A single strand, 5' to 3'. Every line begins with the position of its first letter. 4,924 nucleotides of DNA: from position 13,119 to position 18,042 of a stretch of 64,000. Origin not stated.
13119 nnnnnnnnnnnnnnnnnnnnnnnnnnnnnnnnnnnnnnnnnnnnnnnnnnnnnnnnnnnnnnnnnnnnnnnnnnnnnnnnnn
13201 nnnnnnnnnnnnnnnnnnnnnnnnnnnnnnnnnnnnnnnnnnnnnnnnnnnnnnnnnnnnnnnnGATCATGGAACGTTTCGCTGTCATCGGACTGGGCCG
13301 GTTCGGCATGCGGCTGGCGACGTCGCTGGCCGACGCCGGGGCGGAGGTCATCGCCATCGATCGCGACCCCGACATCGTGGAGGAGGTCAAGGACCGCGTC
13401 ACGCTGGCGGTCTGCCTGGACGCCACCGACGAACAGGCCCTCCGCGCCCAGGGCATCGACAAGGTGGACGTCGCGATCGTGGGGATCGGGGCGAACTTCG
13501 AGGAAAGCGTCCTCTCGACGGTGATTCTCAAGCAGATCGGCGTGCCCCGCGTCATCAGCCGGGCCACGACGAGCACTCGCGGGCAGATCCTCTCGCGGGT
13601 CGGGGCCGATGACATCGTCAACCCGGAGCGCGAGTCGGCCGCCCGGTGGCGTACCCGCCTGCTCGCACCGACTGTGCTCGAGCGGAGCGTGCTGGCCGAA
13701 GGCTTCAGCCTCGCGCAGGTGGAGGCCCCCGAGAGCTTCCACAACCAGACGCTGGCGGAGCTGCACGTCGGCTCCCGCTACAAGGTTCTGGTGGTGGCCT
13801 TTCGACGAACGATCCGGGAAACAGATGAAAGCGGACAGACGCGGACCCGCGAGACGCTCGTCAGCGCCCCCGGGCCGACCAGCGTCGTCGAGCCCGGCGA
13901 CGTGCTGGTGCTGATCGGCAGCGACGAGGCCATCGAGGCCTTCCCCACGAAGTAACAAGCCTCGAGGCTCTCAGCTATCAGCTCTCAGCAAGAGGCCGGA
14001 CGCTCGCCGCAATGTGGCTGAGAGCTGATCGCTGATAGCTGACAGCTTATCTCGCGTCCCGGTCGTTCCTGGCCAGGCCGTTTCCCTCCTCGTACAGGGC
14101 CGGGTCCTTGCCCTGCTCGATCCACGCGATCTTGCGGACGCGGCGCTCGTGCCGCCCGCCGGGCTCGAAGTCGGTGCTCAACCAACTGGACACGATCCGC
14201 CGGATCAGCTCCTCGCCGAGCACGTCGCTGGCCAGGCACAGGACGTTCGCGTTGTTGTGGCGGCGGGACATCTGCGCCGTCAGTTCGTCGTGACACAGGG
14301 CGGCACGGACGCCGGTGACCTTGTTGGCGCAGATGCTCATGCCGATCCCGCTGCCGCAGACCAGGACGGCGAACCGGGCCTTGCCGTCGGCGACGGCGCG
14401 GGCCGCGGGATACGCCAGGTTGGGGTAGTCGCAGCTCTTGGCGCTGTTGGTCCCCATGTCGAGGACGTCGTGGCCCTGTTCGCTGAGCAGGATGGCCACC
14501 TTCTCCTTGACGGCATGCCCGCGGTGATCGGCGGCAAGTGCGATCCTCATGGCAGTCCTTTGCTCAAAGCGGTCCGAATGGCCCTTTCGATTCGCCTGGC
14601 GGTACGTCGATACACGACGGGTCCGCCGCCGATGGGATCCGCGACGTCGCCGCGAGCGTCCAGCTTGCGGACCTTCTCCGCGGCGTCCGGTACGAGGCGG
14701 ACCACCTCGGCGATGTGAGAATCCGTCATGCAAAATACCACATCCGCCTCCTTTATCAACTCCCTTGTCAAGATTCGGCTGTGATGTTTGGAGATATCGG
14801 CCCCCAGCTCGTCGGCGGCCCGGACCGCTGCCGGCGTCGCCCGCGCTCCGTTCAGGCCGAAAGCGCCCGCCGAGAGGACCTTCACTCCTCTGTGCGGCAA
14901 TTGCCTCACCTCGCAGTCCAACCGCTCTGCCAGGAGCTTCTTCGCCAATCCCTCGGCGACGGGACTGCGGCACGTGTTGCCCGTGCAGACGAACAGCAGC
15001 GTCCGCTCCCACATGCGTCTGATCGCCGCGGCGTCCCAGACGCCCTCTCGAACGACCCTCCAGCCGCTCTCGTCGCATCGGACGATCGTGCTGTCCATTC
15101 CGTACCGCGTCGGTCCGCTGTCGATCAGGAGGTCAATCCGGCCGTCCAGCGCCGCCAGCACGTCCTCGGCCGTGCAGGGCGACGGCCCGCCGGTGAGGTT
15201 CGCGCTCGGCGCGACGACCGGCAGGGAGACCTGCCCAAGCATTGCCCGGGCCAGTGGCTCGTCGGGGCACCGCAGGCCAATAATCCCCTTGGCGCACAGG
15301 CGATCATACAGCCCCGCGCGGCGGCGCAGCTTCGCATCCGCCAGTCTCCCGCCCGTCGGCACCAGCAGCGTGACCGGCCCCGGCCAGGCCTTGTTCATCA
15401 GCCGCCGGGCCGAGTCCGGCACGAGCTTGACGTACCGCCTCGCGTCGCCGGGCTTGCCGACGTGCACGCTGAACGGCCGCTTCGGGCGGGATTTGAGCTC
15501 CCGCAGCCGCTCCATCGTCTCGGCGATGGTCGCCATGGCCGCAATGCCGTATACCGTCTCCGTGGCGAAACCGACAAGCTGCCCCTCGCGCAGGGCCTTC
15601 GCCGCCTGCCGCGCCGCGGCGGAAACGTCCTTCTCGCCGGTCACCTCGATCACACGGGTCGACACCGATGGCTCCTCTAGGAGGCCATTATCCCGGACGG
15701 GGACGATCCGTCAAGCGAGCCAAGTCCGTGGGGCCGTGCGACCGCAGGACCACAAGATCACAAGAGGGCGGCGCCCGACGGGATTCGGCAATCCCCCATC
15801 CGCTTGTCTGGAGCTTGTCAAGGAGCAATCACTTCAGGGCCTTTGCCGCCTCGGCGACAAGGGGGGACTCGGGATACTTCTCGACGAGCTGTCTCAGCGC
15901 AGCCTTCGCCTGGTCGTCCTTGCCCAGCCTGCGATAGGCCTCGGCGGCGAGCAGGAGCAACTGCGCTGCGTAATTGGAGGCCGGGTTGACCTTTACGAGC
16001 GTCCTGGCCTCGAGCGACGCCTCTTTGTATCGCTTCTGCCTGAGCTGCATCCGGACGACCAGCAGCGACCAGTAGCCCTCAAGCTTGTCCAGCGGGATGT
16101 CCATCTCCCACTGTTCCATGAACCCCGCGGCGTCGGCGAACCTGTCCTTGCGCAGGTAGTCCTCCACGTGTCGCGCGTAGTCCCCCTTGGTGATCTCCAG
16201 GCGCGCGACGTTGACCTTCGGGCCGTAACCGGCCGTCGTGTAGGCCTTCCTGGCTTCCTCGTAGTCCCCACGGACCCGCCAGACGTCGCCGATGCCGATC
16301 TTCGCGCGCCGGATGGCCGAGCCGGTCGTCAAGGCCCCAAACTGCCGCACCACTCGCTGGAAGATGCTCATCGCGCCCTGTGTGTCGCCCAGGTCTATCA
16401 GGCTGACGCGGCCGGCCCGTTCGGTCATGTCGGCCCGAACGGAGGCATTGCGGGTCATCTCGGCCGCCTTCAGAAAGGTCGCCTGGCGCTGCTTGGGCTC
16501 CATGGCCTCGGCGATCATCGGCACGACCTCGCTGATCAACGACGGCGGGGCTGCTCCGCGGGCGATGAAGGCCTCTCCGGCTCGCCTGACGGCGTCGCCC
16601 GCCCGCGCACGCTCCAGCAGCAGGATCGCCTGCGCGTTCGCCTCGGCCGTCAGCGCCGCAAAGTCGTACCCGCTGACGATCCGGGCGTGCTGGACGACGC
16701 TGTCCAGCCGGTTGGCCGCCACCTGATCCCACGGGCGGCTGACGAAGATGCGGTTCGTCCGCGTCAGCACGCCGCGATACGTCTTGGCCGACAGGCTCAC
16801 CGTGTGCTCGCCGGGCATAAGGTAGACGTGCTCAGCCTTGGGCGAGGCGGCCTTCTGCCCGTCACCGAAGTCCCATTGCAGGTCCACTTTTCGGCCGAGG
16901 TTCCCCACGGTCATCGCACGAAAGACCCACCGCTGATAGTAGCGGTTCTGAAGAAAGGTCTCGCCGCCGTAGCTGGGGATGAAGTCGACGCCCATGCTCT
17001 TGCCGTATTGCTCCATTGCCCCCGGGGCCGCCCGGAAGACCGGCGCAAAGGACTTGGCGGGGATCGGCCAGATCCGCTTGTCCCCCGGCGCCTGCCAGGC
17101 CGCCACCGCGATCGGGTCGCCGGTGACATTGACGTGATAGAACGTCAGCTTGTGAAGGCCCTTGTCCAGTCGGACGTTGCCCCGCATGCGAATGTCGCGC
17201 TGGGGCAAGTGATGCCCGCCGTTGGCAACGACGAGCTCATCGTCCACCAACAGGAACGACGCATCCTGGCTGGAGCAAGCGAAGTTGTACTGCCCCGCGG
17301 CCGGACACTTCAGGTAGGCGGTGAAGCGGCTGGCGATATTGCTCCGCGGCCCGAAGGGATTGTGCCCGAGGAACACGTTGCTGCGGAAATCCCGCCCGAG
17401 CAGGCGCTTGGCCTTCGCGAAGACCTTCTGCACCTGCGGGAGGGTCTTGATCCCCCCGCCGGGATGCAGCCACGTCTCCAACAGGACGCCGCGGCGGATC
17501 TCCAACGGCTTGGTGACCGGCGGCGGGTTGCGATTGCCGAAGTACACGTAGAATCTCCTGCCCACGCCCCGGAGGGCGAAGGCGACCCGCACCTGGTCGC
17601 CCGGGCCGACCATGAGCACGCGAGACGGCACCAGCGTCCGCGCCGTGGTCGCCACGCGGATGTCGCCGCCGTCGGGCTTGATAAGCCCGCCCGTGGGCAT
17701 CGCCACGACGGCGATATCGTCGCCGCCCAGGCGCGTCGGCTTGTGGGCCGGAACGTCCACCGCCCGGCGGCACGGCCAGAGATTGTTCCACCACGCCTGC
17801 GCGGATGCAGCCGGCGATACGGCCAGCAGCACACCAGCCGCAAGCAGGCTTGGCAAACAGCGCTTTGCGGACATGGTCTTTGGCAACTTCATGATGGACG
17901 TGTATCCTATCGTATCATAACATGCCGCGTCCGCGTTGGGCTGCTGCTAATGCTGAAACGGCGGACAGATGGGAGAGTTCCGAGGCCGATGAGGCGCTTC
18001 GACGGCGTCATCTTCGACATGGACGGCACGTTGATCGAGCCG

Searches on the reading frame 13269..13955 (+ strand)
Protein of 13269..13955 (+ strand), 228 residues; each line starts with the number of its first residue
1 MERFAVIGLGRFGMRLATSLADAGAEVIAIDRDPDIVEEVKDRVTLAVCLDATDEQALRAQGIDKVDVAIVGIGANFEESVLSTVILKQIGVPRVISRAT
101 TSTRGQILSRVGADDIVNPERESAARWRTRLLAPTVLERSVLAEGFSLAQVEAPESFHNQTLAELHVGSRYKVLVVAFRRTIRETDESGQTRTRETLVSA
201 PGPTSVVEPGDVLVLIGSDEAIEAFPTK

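Call 18: search_protein_families(library=pfam, proteins=[window:13269-13955:+], max_evalue=0.001)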
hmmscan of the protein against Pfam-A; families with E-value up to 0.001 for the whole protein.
window:13269-13955:+ (228 aa): 11 families
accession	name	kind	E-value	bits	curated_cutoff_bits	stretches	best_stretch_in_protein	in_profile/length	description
PF02254.24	TrkA_N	-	9.5e-28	97.3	23.8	1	4-119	1-116/116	TrkA-N domain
PF02080.26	TrkA_C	-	1.3e-08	35.1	27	1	152-225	7-66/71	TrkA-C domain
PF03446.21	NAD_binding_2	-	1.4e-06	28.9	21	1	4-83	2-75/161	NAD binding domain of 6-phosphogluconate dehydrogenase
PF00107.32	ADH_zinc_N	-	1.1e-05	25.8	31.8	0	86-128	9-51/129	Zinc-binding dehydrogenase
PF03807.23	F420_oxidored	-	1.4e-05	26.1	21.6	1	4-85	2-79/94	NADP oxidoreductase coenzyme F420-dependent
PF02737.24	3HCDH_N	-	6.2e-05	23.4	22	1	5-46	3-44/180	3-hydroxyacyl-CoA dehydrogenase, NAD binding domain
PF01210.29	NAD_Gly3P_dh_N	-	0.00012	22.5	23.1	1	5-44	3-42/158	NAD-dependent glycerol-3-phosphate dehydrogenase N-terminus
PF03721.20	UDPG_MGDP_dh_N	-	0.00024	21.2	27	1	3-43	2-42/187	UDP-glucose/GDP-mannose dehydrogenase family, NAD binding domain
PF02558.23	ApbA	-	0.00042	20.4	22.2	1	5-43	2-39/150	Ketopantoate reductase PanE/ApbA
PF13460.12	NAD_binding_10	-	0.00048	20.5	27.2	1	10-96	4-94/184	NAD(P)H-binding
PF02826.25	2-Hacid_dh_C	-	0.00091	19.1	25.1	0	3-43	38-78/178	D-isomer specific 2-hydroxyacid dehydrogenase, NAD binding domain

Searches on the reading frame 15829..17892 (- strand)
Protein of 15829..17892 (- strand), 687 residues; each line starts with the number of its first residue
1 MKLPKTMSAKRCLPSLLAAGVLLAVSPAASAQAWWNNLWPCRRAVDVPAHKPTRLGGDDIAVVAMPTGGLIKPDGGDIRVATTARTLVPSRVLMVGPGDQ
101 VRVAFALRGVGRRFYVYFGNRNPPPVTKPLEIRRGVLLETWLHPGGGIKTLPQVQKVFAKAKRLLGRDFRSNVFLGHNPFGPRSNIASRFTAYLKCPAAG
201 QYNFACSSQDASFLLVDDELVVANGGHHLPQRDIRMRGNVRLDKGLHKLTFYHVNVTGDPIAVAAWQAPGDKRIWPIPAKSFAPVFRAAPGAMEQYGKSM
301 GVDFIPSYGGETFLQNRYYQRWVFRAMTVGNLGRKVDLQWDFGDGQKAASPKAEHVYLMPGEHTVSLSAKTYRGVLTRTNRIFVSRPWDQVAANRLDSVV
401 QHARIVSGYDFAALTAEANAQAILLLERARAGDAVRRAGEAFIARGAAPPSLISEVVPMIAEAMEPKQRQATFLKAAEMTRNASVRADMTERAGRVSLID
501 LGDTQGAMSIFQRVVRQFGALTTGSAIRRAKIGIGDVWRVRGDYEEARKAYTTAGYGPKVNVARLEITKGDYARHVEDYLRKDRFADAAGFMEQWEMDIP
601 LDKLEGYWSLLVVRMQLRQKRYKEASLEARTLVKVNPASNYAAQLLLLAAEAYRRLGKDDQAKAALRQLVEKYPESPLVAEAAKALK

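Call 18: search_protein_families(library=pfam, proteins=[window:15829-17892:-], max_evalue=0.001)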
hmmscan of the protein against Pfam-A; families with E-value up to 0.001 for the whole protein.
window:15829-17892:- (687 aa): 10 families
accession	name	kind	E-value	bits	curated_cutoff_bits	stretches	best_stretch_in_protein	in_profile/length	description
PF13174.12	TPR_6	-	1.3e-12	47.9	26.3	1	646-676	3-33/33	Tetratricopeptide repeat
PF00801.26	PKD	-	1.5e-09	38.1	23.5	1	332-379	26-75/80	PKD domain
PF18911.6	PKD_4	-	1.2e-08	35.3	27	1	333-381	32-80/85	PKD domain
PF07719.23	TPR_2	-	4.4e-08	33.1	27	0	644-675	2-33/34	Tetratricopeptide repeat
PF13428.12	TPR_14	-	4.6e-06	27.2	23.5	1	644-682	2-40/44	Tetratricopeptide repeat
PF07691.17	PA14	-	1.1e-05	25.8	24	1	183-229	43-89/147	PA14 domain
PF13181.12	TPR_8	-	1.3e-05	25.4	25.7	0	643-671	1-29/34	Tetratricopeptide repeat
PF13432.12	TPR_16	-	0.00014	22.6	32.7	0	497-552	6-55/65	Tetratricopeptide repeat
PF09976.15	TPR_21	-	0.00016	21.9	25.5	0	614-677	47-110/193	Tetratricopeptide repeat-like domain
PF14559.12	TPR_19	-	0.00035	21.3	25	0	617-682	2-64/68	Tetratricopeptide repeat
